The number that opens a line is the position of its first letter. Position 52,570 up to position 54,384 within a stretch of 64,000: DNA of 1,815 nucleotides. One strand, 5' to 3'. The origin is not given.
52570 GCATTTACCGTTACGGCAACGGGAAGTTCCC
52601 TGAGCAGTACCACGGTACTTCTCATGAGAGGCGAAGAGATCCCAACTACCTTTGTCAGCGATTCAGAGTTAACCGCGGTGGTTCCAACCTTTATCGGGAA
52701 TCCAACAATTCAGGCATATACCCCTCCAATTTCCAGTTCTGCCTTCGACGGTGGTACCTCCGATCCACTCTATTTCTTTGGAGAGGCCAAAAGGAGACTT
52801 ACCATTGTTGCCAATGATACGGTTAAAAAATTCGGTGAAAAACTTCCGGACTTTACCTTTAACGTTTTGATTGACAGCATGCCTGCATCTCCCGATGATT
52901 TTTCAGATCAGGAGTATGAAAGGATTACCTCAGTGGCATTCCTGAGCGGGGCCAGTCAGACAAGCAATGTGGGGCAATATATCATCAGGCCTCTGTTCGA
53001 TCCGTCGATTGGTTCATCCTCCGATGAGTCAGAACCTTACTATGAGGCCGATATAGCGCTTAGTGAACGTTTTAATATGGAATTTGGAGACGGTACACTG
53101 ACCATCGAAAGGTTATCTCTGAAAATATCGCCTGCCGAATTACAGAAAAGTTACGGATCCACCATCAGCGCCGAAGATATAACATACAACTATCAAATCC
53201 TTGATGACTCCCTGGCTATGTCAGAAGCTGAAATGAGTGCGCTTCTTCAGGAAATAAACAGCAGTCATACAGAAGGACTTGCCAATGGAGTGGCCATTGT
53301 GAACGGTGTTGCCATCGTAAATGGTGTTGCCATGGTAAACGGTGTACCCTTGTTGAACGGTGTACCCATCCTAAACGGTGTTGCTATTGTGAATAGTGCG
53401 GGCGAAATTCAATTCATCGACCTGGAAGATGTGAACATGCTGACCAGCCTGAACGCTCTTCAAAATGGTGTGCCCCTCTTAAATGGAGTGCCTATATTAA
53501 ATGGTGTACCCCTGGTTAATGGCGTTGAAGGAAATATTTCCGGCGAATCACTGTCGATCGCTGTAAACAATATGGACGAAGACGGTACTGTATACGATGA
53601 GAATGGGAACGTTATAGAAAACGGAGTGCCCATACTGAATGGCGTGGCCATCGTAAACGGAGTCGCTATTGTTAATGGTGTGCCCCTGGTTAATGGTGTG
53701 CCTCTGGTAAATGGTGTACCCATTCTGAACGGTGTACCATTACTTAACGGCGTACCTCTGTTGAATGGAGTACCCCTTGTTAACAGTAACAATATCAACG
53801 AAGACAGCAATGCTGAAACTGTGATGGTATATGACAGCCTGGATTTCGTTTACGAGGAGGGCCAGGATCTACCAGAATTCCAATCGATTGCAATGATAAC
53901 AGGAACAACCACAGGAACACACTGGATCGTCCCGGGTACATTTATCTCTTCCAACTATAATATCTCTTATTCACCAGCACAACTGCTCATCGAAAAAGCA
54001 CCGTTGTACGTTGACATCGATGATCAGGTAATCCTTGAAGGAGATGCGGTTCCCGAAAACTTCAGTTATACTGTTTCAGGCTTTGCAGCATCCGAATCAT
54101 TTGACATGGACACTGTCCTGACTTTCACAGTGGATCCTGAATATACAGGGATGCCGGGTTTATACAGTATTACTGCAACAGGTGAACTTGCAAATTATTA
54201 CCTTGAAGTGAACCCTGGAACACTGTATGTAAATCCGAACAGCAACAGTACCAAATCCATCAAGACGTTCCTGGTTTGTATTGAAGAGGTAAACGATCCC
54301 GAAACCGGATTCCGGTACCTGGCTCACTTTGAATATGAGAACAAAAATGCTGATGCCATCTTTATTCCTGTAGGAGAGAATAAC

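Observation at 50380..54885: S8 peptidase carrying 18 strict hexapeptide units N-G-V-[PA]-[ILM]-[VL] in blocks of 6, 3 and 9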

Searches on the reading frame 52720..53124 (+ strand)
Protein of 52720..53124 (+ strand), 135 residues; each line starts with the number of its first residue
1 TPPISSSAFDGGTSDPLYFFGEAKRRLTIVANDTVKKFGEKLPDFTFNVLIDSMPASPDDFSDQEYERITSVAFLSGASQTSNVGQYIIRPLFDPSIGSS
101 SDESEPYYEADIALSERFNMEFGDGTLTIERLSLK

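Call 12: search_protein_families(library=pfam, proteins=[window:52720-53124:+], max_evalue=10)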
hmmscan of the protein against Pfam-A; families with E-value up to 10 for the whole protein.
seq(135 aa): 1 family
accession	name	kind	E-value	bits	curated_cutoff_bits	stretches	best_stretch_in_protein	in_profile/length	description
PF18676.6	MBG_2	-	3.4e-05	24.8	25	1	27-90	1-53/72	MBG domain (YGX type)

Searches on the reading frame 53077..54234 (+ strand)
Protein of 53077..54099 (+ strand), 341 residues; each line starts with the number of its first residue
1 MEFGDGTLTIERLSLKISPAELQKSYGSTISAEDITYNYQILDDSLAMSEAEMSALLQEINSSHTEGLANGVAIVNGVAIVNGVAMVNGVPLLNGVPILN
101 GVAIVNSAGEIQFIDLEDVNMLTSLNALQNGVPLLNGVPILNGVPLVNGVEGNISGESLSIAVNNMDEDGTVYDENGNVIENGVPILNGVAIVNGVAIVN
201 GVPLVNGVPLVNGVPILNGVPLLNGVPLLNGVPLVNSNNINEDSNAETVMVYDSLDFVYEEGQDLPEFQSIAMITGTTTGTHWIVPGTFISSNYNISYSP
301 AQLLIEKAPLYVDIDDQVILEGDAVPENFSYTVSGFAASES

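Call 8: search_solved_structures(query=window:53077-54099:+, max_evalue=10, show_alignments=4)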
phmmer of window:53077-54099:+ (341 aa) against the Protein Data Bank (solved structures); distinct sequences matched with E-value up to 10: 6.
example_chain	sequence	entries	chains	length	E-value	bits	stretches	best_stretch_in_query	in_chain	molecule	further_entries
6c85_A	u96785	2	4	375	0.076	15.3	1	101-200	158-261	Aspartate-semialdehyde dehydrogenase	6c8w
4zhs_D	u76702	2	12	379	0.11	14.8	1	103-203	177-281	Aspartate Semialdehyde Dehydrogenase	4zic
8z11_L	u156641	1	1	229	0.22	13.8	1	66-108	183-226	iFCPI-12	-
9b45_A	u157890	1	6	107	0.37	13.1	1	201-272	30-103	gp34 helical bundle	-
8env_G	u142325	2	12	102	0.43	12.9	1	201-272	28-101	Structural protein gp33 | Baseplate component gp33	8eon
5jw6_A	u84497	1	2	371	0.67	12.2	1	95-179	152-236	Aspartate-semialdehyde dehydrogenase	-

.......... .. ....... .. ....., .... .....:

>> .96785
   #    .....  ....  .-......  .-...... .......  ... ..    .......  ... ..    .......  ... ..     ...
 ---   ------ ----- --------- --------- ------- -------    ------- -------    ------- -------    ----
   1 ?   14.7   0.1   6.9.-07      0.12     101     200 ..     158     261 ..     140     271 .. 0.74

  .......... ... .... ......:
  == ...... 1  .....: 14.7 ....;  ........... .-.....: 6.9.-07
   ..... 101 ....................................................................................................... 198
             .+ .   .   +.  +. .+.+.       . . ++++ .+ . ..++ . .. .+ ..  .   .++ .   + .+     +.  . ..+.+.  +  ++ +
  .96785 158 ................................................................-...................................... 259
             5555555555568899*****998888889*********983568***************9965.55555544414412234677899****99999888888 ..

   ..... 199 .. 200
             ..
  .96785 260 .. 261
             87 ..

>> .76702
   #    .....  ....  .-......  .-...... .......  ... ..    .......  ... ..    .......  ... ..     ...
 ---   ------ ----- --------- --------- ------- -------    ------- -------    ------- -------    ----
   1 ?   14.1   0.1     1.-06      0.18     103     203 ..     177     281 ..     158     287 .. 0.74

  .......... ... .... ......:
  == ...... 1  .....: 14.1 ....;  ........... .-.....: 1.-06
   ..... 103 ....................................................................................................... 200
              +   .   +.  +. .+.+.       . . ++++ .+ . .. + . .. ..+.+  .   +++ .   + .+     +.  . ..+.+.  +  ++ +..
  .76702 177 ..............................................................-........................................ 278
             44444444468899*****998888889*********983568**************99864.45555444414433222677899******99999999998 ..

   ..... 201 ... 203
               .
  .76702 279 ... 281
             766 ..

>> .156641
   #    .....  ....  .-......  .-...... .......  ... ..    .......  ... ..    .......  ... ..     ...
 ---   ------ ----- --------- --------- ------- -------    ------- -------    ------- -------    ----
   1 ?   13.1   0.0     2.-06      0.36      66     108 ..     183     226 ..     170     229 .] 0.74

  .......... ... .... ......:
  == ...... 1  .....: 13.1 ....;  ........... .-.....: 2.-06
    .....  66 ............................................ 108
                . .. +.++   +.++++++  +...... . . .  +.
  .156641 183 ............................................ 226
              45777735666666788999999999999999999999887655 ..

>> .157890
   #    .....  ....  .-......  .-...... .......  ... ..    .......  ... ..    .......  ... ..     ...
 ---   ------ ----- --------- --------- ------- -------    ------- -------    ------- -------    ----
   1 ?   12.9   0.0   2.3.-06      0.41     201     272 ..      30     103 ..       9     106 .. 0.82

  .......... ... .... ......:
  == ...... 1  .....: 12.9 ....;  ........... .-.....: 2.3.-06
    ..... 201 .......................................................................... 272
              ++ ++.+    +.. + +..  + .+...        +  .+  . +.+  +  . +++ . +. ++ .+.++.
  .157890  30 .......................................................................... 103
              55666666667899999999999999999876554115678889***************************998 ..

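Call 29: predict_structure(alignment_id=A1)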
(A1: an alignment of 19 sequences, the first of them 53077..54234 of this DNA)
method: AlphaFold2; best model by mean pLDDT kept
length: 386 residues; sequences in the alignment: 19
mean_pLDDT: 57.2   pTM: 0.51
mean pLDDT of the five models: 57.2, 57.2, 55.6, 51.7, 51.1
residues with pLDDT >= 90: 64; 70-90: 90; 50-70: 48; < 50: 184
segments of 3 or more residues with pLDDT < 50: 1-3, 76-167, 170-252, 263-267
pLDDT, mean of each block of 10 residues (from residue 1): 57 79 85 82 76 86 75 47 33 32 27 32 44 31 29 25 38 46 26 21 26 34 23 23 35 53 52 68 72 72 86 97 93 83 80 95 95 93 97
secondary structure, 60 per line:
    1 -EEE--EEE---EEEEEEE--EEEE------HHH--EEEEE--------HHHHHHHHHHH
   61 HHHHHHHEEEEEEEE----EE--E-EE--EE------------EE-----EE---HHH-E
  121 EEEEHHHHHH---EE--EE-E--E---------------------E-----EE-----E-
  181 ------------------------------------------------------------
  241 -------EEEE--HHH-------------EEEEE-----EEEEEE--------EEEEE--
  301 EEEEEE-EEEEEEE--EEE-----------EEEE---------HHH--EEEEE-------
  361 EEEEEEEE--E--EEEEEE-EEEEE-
elements in order: E2-4 E7-9 E13-19 E22-25 E37-41 H50-67 E68-75 E120-124 H125-130 E248-251 E270-274 E280-285 E294-298 E301-306 E308-314 E317-319 E331-334 E349-353 E361-368 E374-379 E381-385

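Call 34: fold_search(model_id=the predicted structure, library=pdb)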
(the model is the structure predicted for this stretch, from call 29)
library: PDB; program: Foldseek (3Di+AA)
matches with E <= 10: 498; with E <= 0.001: 1
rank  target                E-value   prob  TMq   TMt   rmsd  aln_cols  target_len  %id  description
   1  4l3a_A                5.7e-04  1.00  0.18  0.15   7.8       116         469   16  Crystal structure of Internalin K (InlK) from Listeria monocytogenes (released 2013-08-28)
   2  8rwf_A                1.6e-03  1.00  0.16  0.33  11.8       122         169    9  Domains 1 and 2 of Bacillus anthracis Sap S-layer in complex with Nb692 (released 2024-11-20)
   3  8rx2_B                1.7e-03  0.98  0.14  0.29  13.3       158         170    8  Domains 1 and 2 of Sap S-layer protein from Bacillus anthracis (released 2024-11-20)
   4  8rw9_G                2.5e-03  0.99  0.15  0.31  10.2       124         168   10  Domains 1 and 2 of Bacillus anthracis Sap S-layer in complex with Nb694 (released 2024-11-20)
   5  4mb3                  5.4e-03  0.99  0.20  0.16   5.9       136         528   12  Crystal structure of E153Q mutant of cold-adapted chitinase from Moritella marina (released 2014-03-19)
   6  8rx2_A                6.8e-03  0.98  0.14  0.29  11.8       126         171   10  Domains 1 and 2 of Sap S-layer protein from Bacillus anthracis (released 2024-11-20)
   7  8rw9_H                8.7e-03  0.99  0.16  0.32   9.9       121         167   10  Domains 1 and 2 of Bacillus anthracis Sap S-layer in complex with Nb694 (released 2024-11-20)
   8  2e7m_MODEL_1_A        8.7e-03  0.98  0.15  0.43  10.5       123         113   17  Solution structure of the PKD domain (329-428) from human KIAA0319 (released 2007-07-17)
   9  9g93_G                9.2e-03  0.96  0.16  0.21  15.0       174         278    9  CryoET structure of the in vitro grown Bacillus anthracis Sap S-layer (released 2024-12-18)
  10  9g93_J                9.7e-03  0.96  0.16  0.21  15.0       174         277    9  CryoET structure of the in vitro grown Bacillus anthracis Sap S-layer (released 2024-12-18)
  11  8rx2_D                1.0e-02  0.97  0.15  0.29  12.0       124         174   10  Domains 1 and 2 of Sap S-layer protein from Bacillus anthracis (released 2024-11-20)
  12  5k6x_B                1.2e-02  0.75  0.13  0.14  19.1       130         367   12  Sidekick-2 immunoglobulin domains 1-4, crystal form 1 (released 2016-09-28)
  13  5k6z_A                1.3e-02  0.66  0.13  0.13  19.0       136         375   10  Sidekick chimera containing sidekick-2 immunoglobulin domains 1-2 and sidekick-1 immunoglobulin domains 3-4 (released 2016-09-28)
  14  9g93_I                1.4e-02  0.94  0.16  0.16  15.0       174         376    9  CryoET structure of the in vitro grown Bacillus anthracis Sap S-layer (released 2024-12-18)
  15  9g93_A                1.4e-02  0.94  0.16  0.11  15.0       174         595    9  CryoET structure of the in vitro grown Bacillus anthracis Sap S-layer (released 2024-12-18)
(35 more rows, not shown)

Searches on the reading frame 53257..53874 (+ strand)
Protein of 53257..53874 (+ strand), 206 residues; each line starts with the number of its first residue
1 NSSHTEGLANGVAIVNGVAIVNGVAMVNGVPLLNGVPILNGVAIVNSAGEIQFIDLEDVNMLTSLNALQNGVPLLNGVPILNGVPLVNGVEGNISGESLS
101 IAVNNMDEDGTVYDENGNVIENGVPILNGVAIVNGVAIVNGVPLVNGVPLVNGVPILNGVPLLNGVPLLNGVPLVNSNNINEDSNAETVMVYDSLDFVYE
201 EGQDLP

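Call 12: search_protein_families(library=pfam, proteins=[window:53260-53799:+], max_evalue=10)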
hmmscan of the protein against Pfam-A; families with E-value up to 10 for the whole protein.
seq(180 aa): 6 families
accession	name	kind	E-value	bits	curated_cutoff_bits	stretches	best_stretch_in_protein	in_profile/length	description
PF20854.2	LED_rpt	-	3.4e-12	46.9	59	4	135-172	7-44/176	LED repeat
PF22479.2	Pam3_gp18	-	1.9e-10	41.5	24.2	3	15-49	44-81/101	Cyanophage baseplate Pam3 plug gp18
PF24672.1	DUF7654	-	0.02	15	27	1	17-49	22-54/145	Domain of unknown function (DUF7654)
PF07504.19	FTP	-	0.081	13.2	21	2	20-50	12-44/51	Fungalysin/Thermolysin Propeptide Motif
PF16942.10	CclA_1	-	8.3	7.2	25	0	109-144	29-68/103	Putative cyclic bacteriocin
PF07715.20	Plug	-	9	7.3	23.9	0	30-76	60-106/107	TonB-dependent Receptor Plug Domain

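Call 13: find_homologous_proteins(query=window:53260-53799:+, max_evalue=0.001)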
Query seq(180 aa): 8000 candidates shared short words with the query, none scored E <= 0.001.

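Call 38: predict_structure(protein=window:53257-53874:+)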
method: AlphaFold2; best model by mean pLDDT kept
length: 206 residues; sequences in the alignment: 1
mean_pLDDT: 34.8   pTM: 0.17
mean pLDDT of the five models: 34.8, 32.8, 32.8, 30.3, 29.6
residues with pLDDT >= 90: 0; 70-90: 0; 50-70: 0; < 50: 206
segments of 3 or more residues with pLDDT < 50: 1-206
pLDDT, mean of each block of 10 residues (from residue 1): 28 30 37 35 34 36 29 33 31 25 33 43 30 34 41 43 46 39 35 33 37
secondary structure, 60 per line:
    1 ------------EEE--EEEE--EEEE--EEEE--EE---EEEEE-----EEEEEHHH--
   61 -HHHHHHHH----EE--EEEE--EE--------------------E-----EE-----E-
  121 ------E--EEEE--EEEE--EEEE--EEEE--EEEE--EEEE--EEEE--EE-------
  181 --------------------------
elements in order: E13-15 E18-21 E24-27 E30-33 E41-45 E51-55 H62-69 E78-81 E130-133 E136-139 E142-145 E148-151 E154-157 E160-163 E166-169

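Call 45: fold_search(model_id=the predicted structure, library=pdb)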
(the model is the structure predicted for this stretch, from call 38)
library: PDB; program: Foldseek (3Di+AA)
matches with E <= 10: 104; with E <= 0.001: 0
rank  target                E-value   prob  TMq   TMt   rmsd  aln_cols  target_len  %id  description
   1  3iv5_B                2.2e+00  0.06  0.10  0.17   9.0        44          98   27  Crystal structure of Fis bound to 27 bp optimal binding sequence F1 (released 2010-04-28)
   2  5ydf_A                2.9e+00  0.04  0.10  0.17  10.1        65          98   15  Crystal structure of a disease-related gene, hCDC73(1-100) (released 2017-12-20)
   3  3iv5_A                3.1e+00  0.06  0.10  0.19   9.0        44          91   27  Crystal structure of Fis bound to 27 bp optimal binding sequence F1 (released 2010-04-28)
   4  4oo1_J                4.0e+00  0.02  0.11  0.05  19.3        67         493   16  Structure of an Rrp6-RNA exosome complex bound to poly(A) RNA (released 2014-07-02)
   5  7qep_N4               4.2e+00  0.08  0.09  0.20   7.9        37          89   14  Cryo-EM structure of the ribosome from Encephalitozoon cuniculi (released 2022-02-09)
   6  6dsl_MODEL_1_A        4.2e+00  0.07  0.08  0.38   2.5        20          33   35  Consensus engineered intein (Cat) with atypical split site (released 2018-09-19)
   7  6bva_C                4.2e+00  0.06  0.13  0.16   6.8        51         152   22  Ubiquitin Variant (UbV.Fl10.1) bound to a human Skp1-Fbl10 fragment complex. (released 2018-07-18)
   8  6wq2_A                4.8e+00  0.11  0.10  0.13   4.9        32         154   16  Cryo-EM of the S. islandicus filamentous virus, SIFV (released 2020-07-29)
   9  5xxb_V                4.8e+00  0.06  0.08  0.25   8.7        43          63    9  Large subunit of Toxoplasma gondii ribosome (released 2017-08-30)
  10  8y55_A                4.8e+00  0.02  0.08  0.04  11.3        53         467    9  Crystal Structure of NAMPT-PF403 (released 2025-02-19)
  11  9qf4_BV               5.1e+00  0.06  0.08  0.25   8.1        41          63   17  Structure of P. furiosus 70S ribosome grown at 95 degC (released 2025-11-05)
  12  8i9t_CC               5.1e+00  0.01  0.09  0.06  18.9       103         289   16  Cryo-EM structure of a Chaetomium thermophilum pre-60S ribosomal subunit - State Dbp10-1 (released 2023-05-17)
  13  4m1j_C                5.8e+00  0.04  0.07  0.03  13.6        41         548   10  Crystal structure of Pseudomonas aeruginosa PvdQ in complex with a transition state analogue (released 2013-08-28)
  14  6b76_B                5.8e+00  0.02  0.08  0.04  11.5        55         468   11  Crystal Structure of human NAMPT in complex with NVP-LVR596 (released 2018-10-03)
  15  6w01_A                5.8e+00  0.01  0.06  0.05  13.4        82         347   13  The 1.9 A Crystal Structure of NSP15 Endoribonuclease from SARS CoV-2 in the Complex with a Citrate (released 2020-03-11)
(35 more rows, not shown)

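Call 68: search_protein_families(library=phrogs, proteins=[window:53260-53799:+], max_evalue=1)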
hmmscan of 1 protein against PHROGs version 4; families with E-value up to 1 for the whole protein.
seq(180 aa): 8 families
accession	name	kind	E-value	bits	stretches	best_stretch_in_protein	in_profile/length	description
phrog_349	-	head and packaging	6.2e-09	36.9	3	48-92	36-75/114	virion structural protein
phrog_31248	-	unknown function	0.005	17.7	1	126-172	96-142/200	-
phrog_31169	-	unknown function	0.029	16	0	8-45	48-83/94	-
phrog_27109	-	unknown function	0.048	15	1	88-138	34-84/87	-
phrog_5353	-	unknown function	0.31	11.5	0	54-159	108-177/256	-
phrog_33667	-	unknown function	0.5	11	0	14-51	206-240/252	-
phrog_1806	-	tail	0.54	10.5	0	116-159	139-182/276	collagen like minor tail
phrog_30913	-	unknown function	0.71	11.3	0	104-130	23-49/105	-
